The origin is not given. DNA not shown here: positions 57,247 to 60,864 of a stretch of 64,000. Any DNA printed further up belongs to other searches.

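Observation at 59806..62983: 529-bp inverted repeat plus mosaic identity blocks: a possible recombinase-free shufflon or gene-conversion cassette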

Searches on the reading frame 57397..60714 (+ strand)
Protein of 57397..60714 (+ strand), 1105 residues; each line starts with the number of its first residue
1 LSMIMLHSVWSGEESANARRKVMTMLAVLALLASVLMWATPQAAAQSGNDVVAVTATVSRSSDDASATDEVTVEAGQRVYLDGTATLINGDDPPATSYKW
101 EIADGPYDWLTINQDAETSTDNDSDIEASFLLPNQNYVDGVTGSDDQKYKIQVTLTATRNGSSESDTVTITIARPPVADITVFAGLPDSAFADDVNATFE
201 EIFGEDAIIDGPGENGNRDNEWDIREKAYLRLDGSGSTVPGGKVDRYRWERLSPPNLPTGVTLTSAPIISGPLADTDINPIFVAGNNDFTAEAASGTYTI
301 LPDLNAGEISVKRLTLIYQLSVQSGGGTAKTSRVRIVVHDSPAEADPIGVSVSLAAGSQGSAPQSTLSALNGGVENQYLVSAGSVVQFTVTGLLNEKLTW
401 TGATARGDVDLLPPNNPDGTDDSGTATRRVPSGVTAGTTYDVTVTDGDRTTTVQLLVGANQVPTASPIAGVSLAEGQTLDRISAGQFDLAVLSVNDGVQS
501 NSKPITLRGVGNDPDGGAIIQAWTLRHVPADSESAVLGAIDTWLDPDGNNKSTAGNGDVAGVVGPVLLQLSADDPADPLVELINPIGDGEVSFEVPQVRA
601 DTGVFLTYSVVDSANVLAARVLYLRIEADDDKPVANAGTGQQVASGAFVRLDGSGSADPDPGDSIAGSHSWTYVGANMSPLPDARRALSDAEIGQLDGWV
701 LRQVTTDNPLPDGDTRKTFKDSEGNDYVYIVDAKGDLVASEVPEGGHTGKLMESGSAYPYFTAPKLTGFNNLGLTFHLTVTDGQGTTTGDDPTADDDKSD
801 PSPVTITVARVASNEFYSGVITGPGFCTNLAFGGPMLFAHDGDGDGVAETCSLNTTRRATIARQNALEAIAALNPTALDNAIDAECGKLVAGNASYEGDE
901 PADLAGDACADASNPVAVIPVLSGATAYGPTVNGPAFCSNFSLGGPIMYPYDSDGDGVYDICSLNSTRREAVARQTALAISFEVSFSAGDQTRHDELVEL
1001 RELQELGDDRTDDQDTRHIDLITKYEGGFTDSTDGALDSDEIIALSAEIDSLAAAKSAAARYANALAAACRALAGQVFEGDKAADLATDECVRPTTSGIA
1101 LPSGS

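Call 9: search_protein_families(library=pfam, proteins=[window:57397-60714:+], max_evalue=0.01)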
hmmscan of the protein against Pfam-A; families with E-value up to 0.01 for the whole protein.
window:57397-60714:+ (1105 aa): 2 families
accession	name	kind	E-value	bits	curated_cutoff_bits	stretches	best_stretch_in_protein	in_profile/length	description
PF22352.2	K319L-like_PKD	-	1.9e-09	37.8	27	0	224-257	7-38/84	K319L-like, PKD domain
PF18911.6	PKD_4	-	0.0044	17.5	27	0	631-660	2-31/85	PKD domain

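Call 24: find_related_loci(query=window:57397-60714:+, collection=genome_contigs, flank=10000)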
Query window:57397-60714:+ (1105 aa) in genome_contigs; peptide patterns used: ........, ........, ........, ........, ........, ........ (x = any residue, [..] = any of these).
37 stretches matched a pattern; 14 encode a relative of the query (tblastn E <= 1e-3); 10 distinct loci.
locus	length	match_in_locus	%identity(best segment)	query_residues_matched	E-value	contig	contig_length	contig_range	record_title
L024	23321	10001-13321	49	1-1103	0e+0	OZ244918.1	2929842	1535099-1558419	MAG: Candidatus Poriferisocius sp. isolate 059c7ca3-f08e-4c66-a120-614690c839ce genome assembly, chromosome: 1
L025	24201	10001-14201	41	1-1104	0e+0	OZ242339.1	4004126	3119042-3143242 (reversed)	MAG: Acidimicrobiales bacterium isolate d2f1fe46-59da-42e5-8b0a-fdf35f8109fa genome assembly, chromosome: 1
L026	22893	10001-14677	39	1-1105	0e+0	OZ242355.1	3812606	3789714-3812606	MAG: Acidimicrobiales bacterium isolate 104998a1-4135-4d78-96d2-be0913496795 genome assembly, chromosome: 1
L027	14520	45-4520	39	1-1105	0e+0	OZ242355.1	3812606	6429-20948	MAG: Acidimicrobiales bacterium isolate 104998a1-4135-4d78-96d2-be0913496795 genome assembly, chromosome: 1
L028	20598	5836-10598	38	11-1102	6e-173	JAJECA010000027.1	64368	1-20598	MAG: Acidimicrobiia bacterium isolate jk18x9bins.74 k141_139203, whole genome shotgun sequence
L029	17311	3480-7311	33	3-1094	3e-109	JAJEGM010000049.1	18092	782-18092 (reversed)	MAG: Acidimicrobiia bacterium isolate p16x57bins.12 k141_641302, whole genome shotgun sequence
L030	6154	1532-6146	39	1-1105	1e-99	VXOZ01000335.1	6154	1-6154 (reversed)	MAG: Chloroflexi bacterium isolate SB0662_bin_44 NODE_8478_length_6154_cov_565.329234, whole genome shotgun sequence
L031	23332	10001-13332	38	19-1104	2e-171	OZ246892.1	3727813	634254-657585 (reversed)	MAG: Acidimicrobiales bacterium isolate 3c6b77ed-a9df-485c-af98-3e10d3554373 genome assembly, chromosome: 1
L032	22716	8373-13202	40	1-1091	0e+0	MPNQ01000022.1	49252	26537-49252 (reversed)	MAG: marine group bacterium Sva0996 bin134 NODE_1216_length_49252_cov_18.3892_ID_2431, whole genome shotgun sequence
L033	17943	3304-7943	30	3-1091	1e-70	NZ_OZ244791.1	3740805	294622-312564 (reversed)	MAG: Candidatus Poriferisocius sp. isolate cde17ac8-0948-4364-bd42-6cfd40f4f062 chromosome 1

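Call 46: find_encoding_contigs(protein=window:57463-60711:+, flank=10000, max_places=10)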
Protein window:57463-60711:+ (1083 aa): no gene with exactly this product is on record in the collection.

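Call 75: search_solved_structures(query=window:57463-60711:+, max_evalue=0.01)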
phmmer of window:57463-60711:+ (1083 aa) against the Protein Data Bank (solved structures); distinct sequences matched with E-value up to 0.01: 0.

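Call 76: search_protein_families(library=ncbifam, proteins=[window:57463-60711:+], max_evalue=0.001)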
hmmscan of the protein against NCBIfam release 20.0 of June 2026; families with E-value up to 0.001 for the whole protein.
window:57463-60711:+ (1083 aa): 1 family
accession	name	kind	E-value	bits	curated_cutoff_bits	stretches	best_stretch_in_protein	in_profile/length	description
NF038112.1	myxo_dep_M36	subfamily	4.9e-16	57.1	1500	1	568-662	1246-1336/1604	myxosortase-dependent M36 family metallopeptidase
